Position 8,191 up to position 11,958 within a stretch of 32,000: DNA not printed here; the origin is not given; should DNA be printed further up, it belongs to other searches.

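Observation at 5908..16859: Non-canonical T7SSb-like secretion locus with unusual membrane components and inverted gene order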

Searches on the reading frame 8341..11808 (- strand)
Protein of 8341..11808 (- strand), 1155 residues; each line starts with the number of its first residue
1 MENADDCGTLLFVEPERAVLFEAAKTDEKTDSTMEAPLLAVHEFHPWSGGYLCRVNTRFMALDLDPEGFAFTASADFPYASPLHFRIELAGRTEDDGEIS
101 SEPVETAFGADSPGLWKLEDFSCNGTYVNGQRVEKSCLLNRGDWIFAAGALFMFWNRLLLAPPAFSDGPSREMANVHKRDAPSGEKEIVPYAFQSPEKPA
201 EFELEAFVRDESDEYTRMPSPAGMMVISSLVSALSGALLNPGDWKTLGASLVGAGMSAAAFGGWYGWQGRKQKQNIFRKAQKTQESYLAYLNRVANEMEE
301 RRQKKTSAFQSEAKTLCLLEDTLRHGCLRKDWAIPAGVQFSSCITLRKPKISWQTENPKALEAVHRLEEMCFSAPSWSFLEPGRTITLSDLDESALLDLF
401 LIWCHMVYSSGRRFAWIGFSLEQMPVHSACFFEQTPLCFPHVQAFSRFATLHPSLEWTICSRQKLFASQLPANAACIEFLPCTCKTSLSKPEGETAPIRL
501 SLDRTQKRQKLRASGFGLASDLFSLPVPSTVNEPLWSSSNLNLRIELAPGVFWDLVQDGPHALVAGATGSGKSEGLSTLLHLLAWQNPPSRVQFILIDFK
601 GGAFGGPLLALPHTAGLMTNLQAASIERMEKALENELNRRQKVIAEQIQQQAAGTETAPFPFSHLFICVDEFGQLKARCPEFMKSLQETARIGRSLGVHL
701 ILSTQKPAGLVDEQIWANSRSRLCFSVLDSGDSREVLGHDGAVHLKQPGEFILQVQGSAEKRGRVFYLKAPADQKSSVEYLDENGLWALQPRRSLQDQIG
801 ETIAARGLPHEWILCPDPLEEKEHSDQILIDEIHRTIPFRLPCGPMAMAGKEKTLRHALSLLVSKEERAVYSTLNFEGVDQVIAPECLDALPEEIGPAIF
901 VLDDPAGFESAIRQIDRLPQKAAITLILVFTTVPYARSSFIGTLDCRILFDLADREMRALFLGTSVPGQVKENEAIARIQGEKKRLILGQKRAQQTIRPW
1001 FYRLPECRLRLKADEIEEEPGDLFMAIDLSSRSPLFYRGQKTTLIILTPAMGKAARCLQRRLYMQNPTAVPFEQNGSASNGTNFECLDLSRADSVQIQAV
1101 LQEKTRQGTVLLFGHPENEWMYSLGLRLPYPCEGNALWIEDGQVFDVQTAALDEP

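Call 5: search_protein_families(library=pfam, max_evalue=0.1, proteins=[window:8341-11808:-])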
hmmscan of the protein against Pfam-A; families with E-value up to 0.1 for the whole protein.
window:8341-11808:- (1155 aa): 3 families
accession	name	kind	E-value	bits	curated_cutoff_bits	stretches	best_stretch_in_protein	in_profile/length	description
PF01580.24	FtsK_SpoIIIE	-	4.5e-22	79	24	1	556-647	36-126/221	FtsK/SpoIIIE family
PF00498.31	FHA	-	3.8e-05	24.5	20.7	1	78-144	16-63/67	FHA domain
PF13401.12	AAA_22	-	0.0014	19.4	27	1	561-703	7-121/130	AAA domain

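Call 6: search_protein_families(library=ncbifam, max_evalue=0.1, proteins=[window:8341-11808:-])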
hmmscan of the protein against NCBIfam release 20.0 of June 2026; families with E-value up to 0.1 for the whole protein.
window:8341-11808:- (1155 aa): 8 families
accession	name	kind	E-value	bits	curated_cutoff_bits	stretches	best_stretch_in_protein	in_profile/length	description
TIGR03928.1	T7_EssCb_Firm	equivalog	9.2e-70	235.5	778.4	1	558-755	468-671/1296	type VII secretion protein EssC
TIGR03924.1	T7SS_EccC_a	equivalog_domain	6.6e-49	167.2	509.15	1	559-771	450-672/673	type VII secretion protein EccCa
TIGR03925.1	T7SS_EccC_b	equivalog_domain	5.4e-23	81.1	346.55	1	553-736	70-258/564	type VII secretion protein EccCb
NF007615.0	PRK10263.1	equivalog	3.6e-11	41.5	1566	2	558-644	1009-1093/1355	DNA translocase FtsK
NF041214.1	plasmid_TraB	equivalog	8.7e-05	21.2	800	1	559-734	248-416/639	plasmid transfer protein TraB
NF007800.0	PRK10506.1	equivalog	0.019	14.8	158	1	259-325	26-88/163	prepilin peptidase-dependent protein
NF040937.1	HerA_Thermprot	equivalog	0.022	13.2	800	1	689-737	377-424/487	DNA double-strand break repair helicase HerA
NF041017.1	DNA_import_CedB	equivalog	0.026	13.1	700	1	549-601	264-314/590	DNA import protein CedB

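Call 21: find_homologous_proteins(query=window:8341-11808:-, max_evalue=1e-10)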
Query window:8341-11808:- (1155 aa): 16 proteins with E <= 1e-10 among 8000 candidates.
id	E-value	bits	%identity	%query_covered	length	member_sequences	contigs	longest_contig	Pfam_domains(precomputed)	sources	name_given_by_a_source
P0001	0.0e+0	2670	100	100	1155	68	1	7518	PF01580.25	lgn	-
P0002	3.3e-233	795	38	100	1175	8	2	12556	PF00498.32,PF01580.25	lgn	-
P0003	7.0e-221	754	37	100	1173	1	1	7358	PF00498.32,PF01580.25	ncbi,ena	-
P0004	2.4e-149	517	34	90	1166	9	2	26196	PF01580.25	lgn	-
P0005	8.8e-42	161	39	17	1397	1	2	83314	PF00656.28,PF13555.13,PF13401.13,PF01580.25,PF13191.13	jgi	jgi:DNA segregation ATPase FtsK/SpoIIIE-like protein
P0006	7.2e-41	158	39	19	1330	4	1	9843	PF01935.24,PF05729.19,PF13401.13,PF20703.4,PF01580.25,PF13191.13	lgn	-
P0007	3.6e-40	156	39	19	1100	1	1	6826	PF13401.13,PF01580.25,PF13191.13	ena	-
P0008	1.9e-34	137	42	17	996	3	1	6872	PF13401.13,PF01580.25,PF13191.13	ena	-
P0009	1.1e-33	134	40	18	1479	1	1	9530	PF10412.16,PF00498.32,PF05729.19,PF16697.11,PF13401.13,PF01580.25,PF25199.2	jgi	jgi:S-DNA-T family DNA segregation ATPase FtsK/SpoIIIE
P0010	1.8e-32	130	42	17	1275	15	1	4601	PF13401.13,PF01580.25,PF13481.13,PF13191.13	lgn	-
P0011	1.1e-20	91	34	13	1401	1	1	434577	PF13401.13,PF01580.25,PF13191.13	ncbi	ncbi:type VII secretion protein EccCa [Mycobacterium sp. URHB0021]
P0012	8.1e-17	78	34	17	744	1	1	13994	PF17854.7,PF13491.12,PF01580.25,PF09397.17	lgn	-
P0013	2.7e-13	67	34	17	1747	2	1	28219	PF20703.4,PF01580.25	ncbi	ncbi:FtsK/SpoIIIE domain-containing protein [Modestobacter sp. SYSU DS0511]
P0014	3.8e-13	66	33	18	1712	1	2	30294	PF01580.25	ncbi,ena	-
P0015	1.2e-11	61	31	17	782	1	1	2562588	PF17854.7,PF01580.25,PF09397.17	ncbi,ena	-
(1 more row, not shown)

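Call 22: find_encoding_contigs(protein=P0004, flank=10000, max_places=3)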
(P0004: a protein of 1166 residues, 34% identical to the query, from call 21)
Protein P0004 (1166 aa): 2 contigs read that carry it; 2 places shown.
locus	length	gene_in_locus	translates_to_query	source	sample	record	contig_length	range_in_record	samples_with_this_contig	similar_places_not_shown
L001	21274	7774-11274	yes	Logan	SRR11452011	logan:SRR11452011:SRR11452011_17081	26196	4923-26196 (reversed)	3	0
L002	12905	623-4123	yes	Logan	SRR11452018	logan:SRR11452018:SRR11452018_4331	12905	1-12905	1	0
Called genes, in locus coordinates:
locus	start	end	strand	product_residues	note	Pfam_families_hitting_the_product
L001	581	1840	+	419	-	-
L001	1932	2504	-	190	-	-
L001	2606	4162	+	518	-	PF16697:Yop-YscD_cpl, PF00498:FHA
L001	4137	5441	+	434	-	PF00069:Pkinase, PF07714:PK_Tyr_Ser-Thr (weak)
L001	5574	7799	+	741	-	-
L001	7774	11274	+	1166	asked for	PF01580:FtsK_SpoIIIE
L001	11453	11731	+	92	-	-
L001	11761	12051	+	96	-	PF06013:WXG100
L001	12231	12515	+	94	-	PF06013:WXG100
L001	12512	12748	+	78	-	-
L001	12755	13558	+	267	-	-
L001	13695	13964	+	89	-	PF13780:DUF4176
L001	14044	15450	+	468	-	-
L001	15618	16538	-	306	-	-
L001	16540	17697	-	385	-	PF13616:Rotamase_3, PF00639:Rotamase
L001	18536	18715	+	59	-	-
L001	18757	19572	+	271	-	PF02463:SMC_N (faint), PF00005:ABC_tran, PF13304:AAA_21 (faint)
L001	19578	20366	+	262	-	PF01458:SUFBD_core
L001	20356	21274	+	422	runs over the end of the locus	PF00266:Aminotran_5, PF01212:Beta_elim_lyase (weak), PF00155:Aminotran_1_2, PF01041:DegT_DnrJ_EryC1 (weak), PF01053:Cys_Met_Meta_PP (weak)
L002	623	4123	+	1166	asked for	PF01580:FtsK_SpoIIIE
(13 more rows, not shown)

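Call 23: find_encoding_contigs(protein=P0002, flank=10000, max_places=3)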
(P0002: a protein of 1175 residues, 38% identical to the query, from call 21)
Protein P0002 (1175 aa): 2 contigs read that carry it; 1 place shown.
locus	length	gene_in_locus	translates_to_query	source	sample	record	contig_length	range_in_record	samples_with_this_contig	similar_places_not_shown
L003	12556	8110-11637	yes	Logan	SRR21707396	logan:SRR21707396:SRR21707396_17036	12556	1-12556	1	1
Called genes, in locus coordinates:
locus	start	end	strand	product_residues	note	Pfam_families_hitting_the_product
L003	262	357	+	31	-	-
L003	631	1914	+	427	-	-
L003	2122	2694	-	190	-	-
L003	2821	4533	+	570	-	PF00498:FHA, PF16697:Yop-YscD_cpl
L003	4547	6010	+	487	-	PF00069:Pkinase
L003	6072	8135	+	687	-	-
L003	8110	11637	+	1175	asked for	PF00498:FHA (weak), PF01580:FtsK_SpoIIIE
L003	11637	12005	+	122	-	-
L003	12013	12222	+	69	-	PF06013:WXG100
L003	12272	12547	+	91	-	PF06013:WXG100 (weak)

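Call 24: find_encoding_contigs(protein=P0003, flank=10000, max_places=3)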
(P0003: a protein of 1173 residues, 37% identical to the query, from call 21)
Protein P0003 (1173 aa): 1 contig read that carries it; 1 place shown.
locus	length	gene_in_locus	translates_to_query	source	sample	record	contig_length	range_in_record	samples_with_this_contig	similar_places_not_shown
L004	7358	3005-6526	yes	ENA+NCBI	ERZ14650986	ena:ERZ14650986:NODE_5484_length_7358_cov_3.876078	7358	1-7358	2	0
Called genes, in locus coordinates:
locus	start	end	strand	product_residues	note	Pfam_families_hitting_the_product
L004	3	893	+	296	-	?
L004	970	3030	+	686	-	-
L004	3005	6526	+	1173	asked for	PF00498:FHA (faint), PF01580:FtsK_SpoIIIE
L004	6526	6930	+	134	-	-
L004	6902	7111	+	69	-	PF06013:WXG100 (weak)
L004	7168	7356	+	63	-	?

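Call 26: find_related_loci(query=A1, collection=genome_contigs, flank=10000)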
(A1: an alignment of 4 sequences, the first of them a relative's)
Query A1 (1155 aa) in genome_contigs; peptide patterns used: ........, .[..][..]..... (x = any residue, [..] = any of these).
221 stretches matched a pattern; 67 encode a relative of the query (tblastn E <= 1e-3); 66 distinct loci.
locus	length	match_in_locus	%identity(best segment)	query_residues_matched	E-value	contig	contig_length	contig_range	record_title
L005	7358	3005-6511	37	1-1150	0e+0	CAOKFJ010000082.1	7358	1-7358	MAG TPA_asm: uncultured Allobaculum sp. isolate SRR15730522_bin.59_metawrap_v1.3_MAG genome assembly, contig: NODE.5484_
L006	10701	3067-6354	35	80-1152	2e-169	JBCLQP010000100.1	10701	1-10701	Erysipelotrichaceae bacterium 51-3 voucher GPTB0111 scaffold100, whole genome shotgun sequence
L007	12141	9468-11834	40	87-858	1e-150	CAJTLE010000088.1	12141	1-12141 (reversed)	MAG TPA_asm: uncultured Allobaculum sp. isolate MGBC100415 genome assembly, contig: MGBC100415.88, whole genome shotgun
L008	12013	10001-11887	43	179-806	1e-147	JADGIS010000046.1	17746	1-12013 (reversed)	Erysipelotrichaceae bacterium RD49 NODE_46_length_17746_cov_73.853170, whole genome shotgun sequence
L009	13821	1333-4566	31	127-1150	6e-143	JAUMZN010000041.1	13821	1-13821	MAG: Erysipelotrichaceae bacterium isolate S17M_St_31 NODE_785_length_13821_cov_8.442249, whole genome shotgun sequence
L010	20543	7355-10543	33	127-1154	6e-152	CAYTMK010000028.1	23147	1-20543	MAG TPA_asm: uncultured Erysipelotrichaceae bacterium isolate SRP199465_co2_109 genome assembly, contig: NODE_6147_lengt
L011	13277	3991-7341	32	50-1154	6e-148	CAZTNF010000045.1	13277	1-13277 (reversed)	MAG TPA_asm: uncultured Erysipelotrichaceae bacterium isolate SRP199465_co2_57 genome assembly, contig: NODE_14591_lengt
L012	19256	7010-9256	38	126-848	3e-132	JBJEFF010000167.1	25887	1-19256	MAG: Allobaculum sp. isolate LOHA28_bin.020 NODE_745_length_25887_cov_8.424048, whole genome shotgun sequence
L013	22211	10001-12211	37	111-817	3e-137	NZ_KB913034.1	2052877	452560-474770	Allobaculum stercoricanis DSM 13633 AllstDRAFT_scaffold1.1, whole genome shotgun sequence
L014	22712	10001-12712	27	118-995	1e-70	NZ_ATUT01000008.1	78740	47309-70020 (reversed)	Faecalicoccus pleomorphus DSM 20574 G413DRAFT_scaffold00008.8_C, whole genome shotgun sequence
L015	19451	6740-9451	27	118-995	2e-72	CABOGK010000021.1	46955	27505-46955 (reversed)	Erysipelotrichaceae bacterium isolate MGYG-HGUT-03689 genome assembly, contig: GUT_GENOME239700_21, whole genome shotgun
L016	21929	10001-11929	30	118-784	2e-69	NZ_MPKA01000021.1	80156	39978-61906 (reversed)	Dubosiella newyorkensis strain NYU-BL-A4 NODE_6_length_80156_cov_177.04_ID_11, whole genome shotgun sequence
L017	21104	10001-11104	41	557-944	1e-67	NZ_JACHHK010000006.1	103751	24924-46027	Catenisphaera adipataccumulans strain DSM 25799 Ga0415243_06, whole genome shotgun sequence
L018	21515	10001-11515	33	405-906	4e-67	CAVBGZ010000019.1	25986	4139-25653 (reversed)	Waltera intestinalis isolate H07666-L1_cleanbin_000013 genome assembly, contig: Spades_H07666-L1_contig_1115, whole geno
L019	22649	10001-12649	27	118-1045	2e-66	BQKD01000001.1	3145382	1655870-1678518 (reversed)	Erysipelotrichaceae bacterium OPF54 DNA, sequence1, whole genome shotgun sequence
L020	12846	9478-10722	36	559-966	1e-65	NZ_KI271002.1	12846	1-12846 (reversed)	Faecalitalea cylindroides ATCC 27803 Scaffold34, whole genome shotgun sequence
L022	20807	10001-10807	45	551-819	2e-64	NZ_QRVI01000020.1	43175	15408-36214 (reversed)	Eubacterium sp. AF22-8LB AF22-8LB.Scaf20, whole genome shotgun sequence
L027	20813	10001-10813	45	551-821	7e-64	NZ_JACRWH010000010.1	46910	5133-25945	Holdemanella hominis strain L34 G9_D3_34_ctg0010, whole genome shotgun sequence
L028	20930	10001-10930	39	551-876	3e-62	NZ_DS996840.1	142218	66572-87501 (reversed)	Holdemanella biformis DSM 3989 Scfld4, whole genome shotgun sequence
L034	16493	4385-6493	28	122-829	7e-58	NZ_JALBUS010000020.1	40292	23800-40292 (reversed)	Absicoccus intestinalis strain Cla-KB-P134 seq20, whole genome shotgun sequence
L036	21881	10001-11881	28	95-768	2e-57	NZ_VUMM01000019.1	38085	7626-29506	Floccifex porci strain LKV-178-WT-2G seq19, whole genome shotgun sequence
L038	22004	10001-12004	29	118-817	9e-67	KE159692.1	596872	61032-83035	Firmicutes bacterium M10-2 genomic scaffold acPFH-supercont1.2, whole genome shotgun sequence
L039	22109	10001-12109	28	122-829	7e-61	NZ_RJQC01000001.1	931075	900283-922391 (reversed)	Absicoccus porci strain YH-panp20 panp20_1, whole genome shotgun sequence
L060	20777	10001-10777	37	536-770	9e-40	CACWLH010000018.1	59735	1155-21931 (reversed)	MAG: uncultured Erysipelotrichaceae bacterium isolate RUG10685 genome assembly, contig: RUG10685_asm_18, whole genome sh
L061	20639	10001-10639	40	557-753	1e-39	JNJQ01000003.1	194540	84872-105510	Erysipelotrichaceae bacterium NK3D112 T373DRAFT_scaffold00003.3_C, whole genome shotgun sequence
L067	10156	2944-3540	40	554-755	2e-27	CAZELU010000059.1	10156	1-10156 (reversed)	MAG TPA_asm: uncultured Bifidobacterium sp. isolate SRP278252_co3_52 genome assembly, contig: NODE_13158_length_10156_co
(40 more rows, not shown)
